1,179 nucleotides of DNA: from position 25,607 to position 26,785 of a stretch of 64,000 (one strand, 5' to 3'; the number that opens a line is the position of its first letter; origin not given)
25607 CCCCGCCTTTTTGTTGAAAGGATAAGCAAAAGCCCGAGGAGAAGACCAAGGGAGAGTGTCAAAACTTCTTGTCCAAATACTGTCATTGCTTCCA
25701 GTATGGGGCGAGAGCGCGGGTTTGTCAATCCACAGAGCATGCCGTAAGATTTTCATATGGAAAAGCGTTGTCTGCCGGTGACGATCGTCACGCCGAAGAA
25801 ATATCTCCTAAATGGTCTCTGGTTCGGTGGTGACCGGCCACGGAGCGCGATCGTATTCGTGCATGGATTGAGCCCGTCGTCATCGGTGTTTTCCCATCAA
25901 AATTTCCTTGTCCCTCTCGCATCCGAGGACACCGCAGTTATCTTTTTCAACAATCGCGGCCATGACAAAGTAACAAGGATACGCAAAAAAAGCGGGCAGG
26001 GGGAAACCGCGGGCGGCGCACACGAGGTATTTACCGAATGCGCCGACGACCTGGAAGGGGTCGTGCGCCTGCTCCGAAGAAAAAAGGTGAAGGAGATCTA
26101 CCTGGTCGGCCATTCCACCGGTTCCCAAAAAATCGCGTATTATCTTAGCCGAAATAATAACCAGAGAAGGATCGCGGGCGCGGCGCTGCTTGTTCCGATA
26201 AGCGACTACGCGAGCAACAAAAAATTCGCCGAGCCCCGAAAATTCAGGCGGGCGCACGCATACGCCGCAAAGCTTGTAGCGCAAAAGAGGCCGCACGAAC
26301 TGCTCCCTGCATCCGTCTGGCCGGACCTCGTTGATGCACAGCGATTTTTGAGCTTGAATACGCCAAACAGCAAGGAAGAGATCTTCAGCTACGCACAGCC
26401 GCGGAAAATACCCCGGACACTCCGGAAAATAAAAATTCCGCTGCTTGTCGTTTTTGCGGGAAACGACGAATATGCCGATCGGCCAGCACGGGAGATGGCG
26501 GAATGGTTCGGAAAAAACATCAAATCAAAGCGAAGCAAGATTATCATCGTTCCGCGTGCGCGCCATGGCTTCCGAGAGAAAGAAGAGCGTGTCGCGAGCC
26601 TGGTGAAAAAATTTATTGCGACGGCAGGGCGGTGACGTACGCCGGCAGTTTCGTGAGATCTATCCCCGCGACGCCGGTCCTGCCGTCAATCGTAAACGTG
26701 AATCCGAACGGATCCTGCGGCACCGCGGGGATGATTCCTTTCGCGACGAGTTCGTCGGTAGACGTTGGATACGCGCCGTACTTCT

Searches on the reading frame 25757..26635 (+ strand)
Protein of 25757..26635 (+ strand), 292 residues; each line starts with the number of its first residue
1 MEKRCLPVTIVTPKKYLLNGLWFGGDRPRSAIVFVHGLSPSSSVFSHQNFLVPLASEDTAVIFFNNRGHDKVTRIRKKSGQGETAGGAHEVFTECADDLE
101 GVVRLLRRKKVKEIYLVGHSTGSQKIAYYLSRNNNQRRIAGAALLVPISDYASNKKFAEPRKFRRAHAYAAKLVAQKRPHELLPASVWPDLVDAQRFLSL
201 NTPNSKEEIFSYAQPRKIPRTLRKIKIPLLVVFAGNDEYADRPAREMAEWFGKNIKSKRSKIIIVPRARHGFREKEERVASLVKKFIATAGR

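Call 50: search_protein_families(library=pfam, proteins=[window:25757-26635:+], max_evalue=0.01)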
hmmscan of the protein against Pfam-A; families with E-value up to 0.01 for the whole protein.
window:25757-26635:+ (292 aa): 9 families
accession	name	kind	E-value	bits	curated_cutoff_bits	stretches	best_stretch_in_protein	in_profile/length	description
PF08538.16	DUF1749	-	1.2e-21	77.6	24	1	97-285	85-293/299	Protein of unknown function (DUF1749)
PF12146.15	Hydrolase_4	-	1.4e-17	64.3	27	1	27-271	2-233/239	Serine aminopeptidase, S33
PF12697.13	Abhydrolase_6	-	1.6e-14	55.6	26.3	1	32-280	1-215/217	Alpha/beta hydrolase family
PF00561.26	Abhydrolase_1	-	9.1e-13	48.9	25.8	1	31-154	2-103/245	alpha/beta hydrolase fold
PF06821.19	Ser_hydrolase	-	3.3e-06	27.6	22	1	110-173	53-116/172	Serine hydrolase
PF06028.17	DUF915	-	0.0017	18.2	22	0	109-138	100-129/255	Alpha/beta hydrolase of unknown function (DUF915)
PF10230.15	LIDHydrolase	-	0.0021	18.3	27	1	58-150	32-122/262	Lipid-droplet associated hydrolase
PF01738.24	DLH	-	0.0021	18.1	21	0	221-278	138-194/217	Dienelactone hydrolase family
PF05990.18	DUF900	-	0.0053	16.7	20.5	0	90-136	71-118/232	Alpha/beta hydrolase of unknown function (DUF900)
